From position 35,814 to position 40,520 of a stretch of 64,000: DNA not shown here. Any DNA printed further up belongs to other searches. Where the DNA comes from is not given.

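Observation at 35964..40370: Stand-alone 1,468-aa nuclease-TPR-GreA/B-C-PIN protein: candidate single-gene anti-phage system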

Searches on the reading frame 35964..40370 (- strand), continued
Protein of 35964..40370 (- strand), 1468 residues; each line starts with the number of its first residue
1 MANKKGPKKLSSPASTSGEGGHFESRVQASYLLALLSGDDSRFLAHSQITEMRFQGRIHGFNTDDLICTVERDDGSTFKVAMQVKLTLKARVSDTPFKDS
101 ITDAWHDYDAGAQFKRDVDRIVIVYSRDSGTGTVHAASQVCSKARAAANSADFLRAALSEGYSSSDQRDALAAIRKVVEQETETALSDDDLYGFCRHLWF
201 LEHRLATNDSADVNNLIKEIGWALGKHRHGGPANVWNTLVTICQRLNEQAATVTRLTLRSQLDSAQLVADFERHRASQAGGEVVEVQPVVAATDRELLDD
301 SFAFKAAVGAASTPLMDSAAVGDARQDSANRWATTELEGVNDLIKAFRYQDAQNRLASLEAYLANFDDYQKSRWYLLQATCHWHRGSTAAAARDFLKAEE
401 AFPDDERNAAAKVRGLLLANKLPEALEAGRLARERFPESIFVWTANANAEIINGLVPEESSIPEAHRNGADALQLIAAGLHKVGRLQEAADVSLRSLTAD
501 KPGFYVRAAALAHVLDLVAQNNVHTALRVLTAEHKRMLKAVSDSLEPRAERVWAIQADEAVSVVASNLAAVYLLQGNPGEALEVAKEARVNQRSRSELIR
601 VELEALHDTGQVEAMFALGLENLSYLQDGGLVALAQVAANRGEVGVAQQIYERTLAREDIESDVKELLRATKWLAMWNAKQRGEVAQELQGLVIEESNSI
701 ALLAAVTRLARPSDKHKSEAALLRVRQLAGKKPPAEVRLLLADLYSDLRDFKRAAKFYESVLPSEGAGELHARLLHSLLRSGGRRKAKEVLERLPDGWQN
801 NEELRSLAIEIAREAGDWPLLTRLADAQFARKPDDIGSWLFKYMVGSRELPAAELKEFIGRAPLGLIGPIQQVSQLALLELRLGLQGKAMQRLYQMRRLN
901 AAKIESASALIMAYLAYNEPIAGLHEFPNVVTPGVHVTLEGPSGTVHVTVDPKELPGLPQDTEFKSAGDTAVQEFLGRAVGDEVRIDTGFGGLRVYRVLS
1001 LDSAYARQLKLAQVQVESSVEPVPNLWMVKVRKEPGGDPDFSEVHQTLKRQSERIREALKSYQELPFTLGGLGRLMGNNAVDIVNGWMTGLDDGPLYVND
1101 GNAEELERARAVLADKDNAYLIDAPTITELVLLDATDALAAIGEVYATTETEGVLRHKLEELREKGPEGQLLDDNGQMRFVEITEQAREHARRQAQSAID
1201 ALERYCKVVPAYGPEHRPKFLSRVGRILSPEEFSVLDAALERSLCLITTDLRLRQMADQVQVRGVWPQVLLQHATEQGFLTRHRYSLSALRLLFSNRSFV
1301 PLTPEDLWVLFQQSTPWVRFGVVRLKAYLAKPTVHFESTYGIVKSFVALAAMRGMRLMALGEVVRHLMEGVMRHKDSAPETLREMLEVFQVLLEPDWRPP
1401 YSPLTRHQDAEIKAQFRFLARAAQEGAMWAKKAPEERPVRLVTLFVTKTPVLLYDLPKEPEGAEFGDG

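Call 68: search_protein_families(library=padloc, alignment_id=A4, max_evalue=1e-10)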
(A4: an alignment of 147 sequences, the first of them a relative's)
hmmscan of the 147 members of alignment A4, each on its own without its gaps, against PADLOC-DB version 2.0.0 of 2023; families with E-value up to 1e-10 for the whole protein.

A. member 1, L011:4471-6636:- (722 aa): 0 families

B. families by the number of members that match (of 147 scanned): 216 families (the first 25 are shown)
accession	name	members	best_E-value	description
PDLC00117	GajB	3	8.7e-42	UrvD helicase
PDLC04135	mad3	3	5.5e-30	mads_3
PDLC00095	GajA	2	4.1e-274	AAA ATPase domain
PDLC00093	GajA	2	1.2e-245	AAA ATPase domain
PDLC04103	HerA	2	3.9e-159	-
PDLC00063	GajA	2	1.4e-130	AAA ATPase domain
PDLC00065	GajA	2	3.4e-108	AAA ATPase domain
PDLC04105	HerA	2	9.6e-67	-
PDLC02979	AriA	2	2.8e-53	-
PDLC00069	GajA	2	4.2e-40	AAA ATPase domain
PDLC00096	GajA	2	4.1e-39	AAA ATPase domain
PDLC00071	GajA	2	3.3e-36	AAA ATPase domain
PDLC00070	GajA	2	6.6e-35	AAA ATPase domain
PDLC00132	GajB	2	1.2e-34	UrvD helicase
PDLC00119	GajB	2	3.2e-34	UrvD helicase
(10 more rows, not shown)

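Call 70: find_encoding_contigs(protein=P0001, flank=10000, max_places=4)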
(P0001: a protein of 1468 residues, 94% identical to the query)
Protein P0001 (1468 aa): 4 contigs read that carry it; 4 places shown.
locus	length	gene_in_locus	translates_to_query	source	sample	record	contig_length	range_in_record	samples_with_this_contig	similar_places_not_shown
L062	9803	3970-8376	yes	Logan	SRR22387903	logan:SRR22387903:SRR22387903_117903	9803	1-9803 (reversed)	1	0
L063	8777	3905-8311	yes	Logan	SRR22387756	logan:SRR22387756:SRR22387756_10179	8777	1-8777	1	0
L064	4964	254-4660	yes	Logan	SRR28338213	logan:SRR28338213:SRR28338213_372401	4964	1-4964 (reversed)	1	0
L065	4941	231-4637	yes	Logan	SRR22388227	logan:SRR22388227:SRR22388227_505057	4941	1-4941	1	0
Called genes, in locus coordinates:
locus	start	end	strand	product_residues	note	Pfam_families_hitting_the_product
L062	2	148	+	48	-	?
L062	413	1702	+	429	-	PF14130:Cap4_nuclease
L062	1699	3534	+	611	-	-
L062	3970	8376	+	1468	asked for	PF20698:PIN-TPR-GreABC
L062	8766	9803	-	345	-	?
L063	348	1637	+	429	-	PF14130:Cap4_nuclease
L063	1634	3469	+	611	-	-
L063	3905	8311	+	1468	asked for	PF20698:PIN-TPR-GreABC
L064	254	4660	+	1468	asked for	PF20698:PIN-TPR-GreABC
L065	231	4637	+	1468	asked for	PF20698:PIN-TPR-GreABC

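Call 92: search_protein_families(library=pfam, proteins=[L044:4713-7859:+, L044:7849-8529:+, L044:8557-9309:+, L053:3292-6525:+, L053:6550-7881:+, L053:8233-9270:+, L025:1877-5095:+, L055:5897-9094:+, L056:6399-9407:+, L023:6285-7946:+], max_evalue=0.00001)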
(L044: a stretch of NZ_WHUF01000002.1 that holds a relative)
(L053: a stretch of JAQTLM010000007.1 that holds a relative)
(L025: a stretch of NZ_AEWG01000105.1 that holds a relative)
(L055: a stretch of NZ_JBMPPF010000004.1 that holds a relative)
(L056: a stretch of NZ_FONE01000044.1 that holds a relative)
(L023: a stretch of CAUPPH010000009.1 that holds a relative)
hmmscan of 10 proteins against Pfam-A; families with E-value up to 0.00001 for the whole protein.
L044:4713-7859:+ (1049 aa): 6 families
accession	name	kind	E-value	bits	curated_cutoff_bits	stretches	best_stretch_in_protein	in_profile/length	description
PF13009.11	Integrase_2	-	4.7e-75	253.1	25.4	1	227-553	1-323/327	Putative integrase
PF13384.12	HTH_23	-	5.2e-14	52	24.6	0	64-89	9-34/50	Homeodomain-like domain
PF01527.26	HTH_Tnp_1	-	4.3e-10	40.1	24.1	0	104-145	8-50/75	Transposase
PF02796.21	HTH_7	-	7.6e-10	39.2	23.8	0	63-91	12-40/45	Helix-turn-helix domain of resolvase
PF13518.12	HTH_28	-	1.1e-07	32.3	25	0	64-89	4-29/52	Helix-turn-helix domain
PF13551.12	HTH_29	-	2e-07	31.5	28.1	0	64-89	3-29/64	Winged helix-turn helix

L044:7849-8529:+ (227 aa): 0 families

L044:8557-9309:+ (251 aa): 0 families

L053:3292-6525:+ (1078 aa): 5 families
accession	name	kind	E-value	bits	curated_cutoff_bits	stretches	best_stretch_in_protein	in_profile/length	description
PF18766.7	SWI2_SNF2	-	1.9e-71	240.6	26.7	1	278-503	1-219/221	SWI2/SNF2 ATPase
PF04313.20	HSDR_N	-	5e-38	131.4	25.1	1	5-215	2-196/198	Type I restriction enzyme R protein N terminus (HSDR_N)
PF11867.13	T1RH-like_C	-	2.5e-24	86.7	26.8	1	762-1048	31-305/329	Type I restriction enzyme HindI endonuclease subunit-like, C-terminal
PF22679.2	T1R_D3-like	-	5.9e-21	76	27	1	628-712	77-157/158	Type I restriction enzyme subunit R domain 3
PF04851.21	ResIII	-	1.5e-19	70.9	22.5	1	298-439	23-162/164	Type III restriction enzyme, res subunit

L053:6550-7881:+ (444 aa): 1 family
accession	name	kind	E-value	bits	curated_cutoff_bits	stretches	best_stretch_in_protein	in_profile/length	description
PF01966.28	HD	-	4.8e-06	27.3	22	0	60-122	1-49/116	HD domain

L053:8233-9270:+ (346 aa): 1 family
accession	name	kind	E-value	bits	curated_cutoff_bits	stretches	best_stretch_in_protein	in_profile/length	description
PF13643.11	DUF4145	-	6.8e-09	36.1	23.1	1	244-318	15-87/88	Domain of unknown function (DUF4145)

L025:1877-5095:+ (1073 aa): 1 family
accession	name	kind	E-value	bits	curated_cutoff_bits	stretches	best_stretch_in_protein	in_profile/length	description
PF00873.25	ACR_tran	-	1.4e-256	854.4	28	2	4-534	2-529/1021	AcrB/AcrD/AcrF family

L055:5897-9094:+ (1066 aa): 4 families
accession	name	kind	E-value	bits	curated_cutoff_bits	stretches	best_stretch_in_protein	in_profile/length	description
PF04851.21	ResIII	-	1e-19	71.5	22.5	1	114-282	3-164/164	Type III restriction enzyme, res subunit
PF00270.35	DEAD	-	3.3e-15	56.7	26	1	122-282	7-162/167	DEAD/DEAH box helicase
PF00271.37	Helicase_C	-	1e-07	32.6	23.5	1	366-439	38-109/110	Helicase conserved C-terminal domain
PF18766.7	SWI2_SNF2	-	1.8e-07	31.5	26.7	1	142-333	26-209/221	SWI2/SNF2 ATPase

L056:6399-9407:+ (1003 aa): 0 families

L023:6285-7946:+ (554 aa): 2 families
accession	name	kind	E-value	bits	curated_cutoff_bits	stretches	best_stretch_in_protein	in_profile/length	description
PF00005.33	ABC_tran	-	2.2e-45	155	25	2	52-199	2-137/137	ABC transporter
PF13304.12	AAA_21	-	3.7e-06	27.7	27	0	63-87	1-25/304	AAA domain, putative AbiEii toxin, Type IV TA system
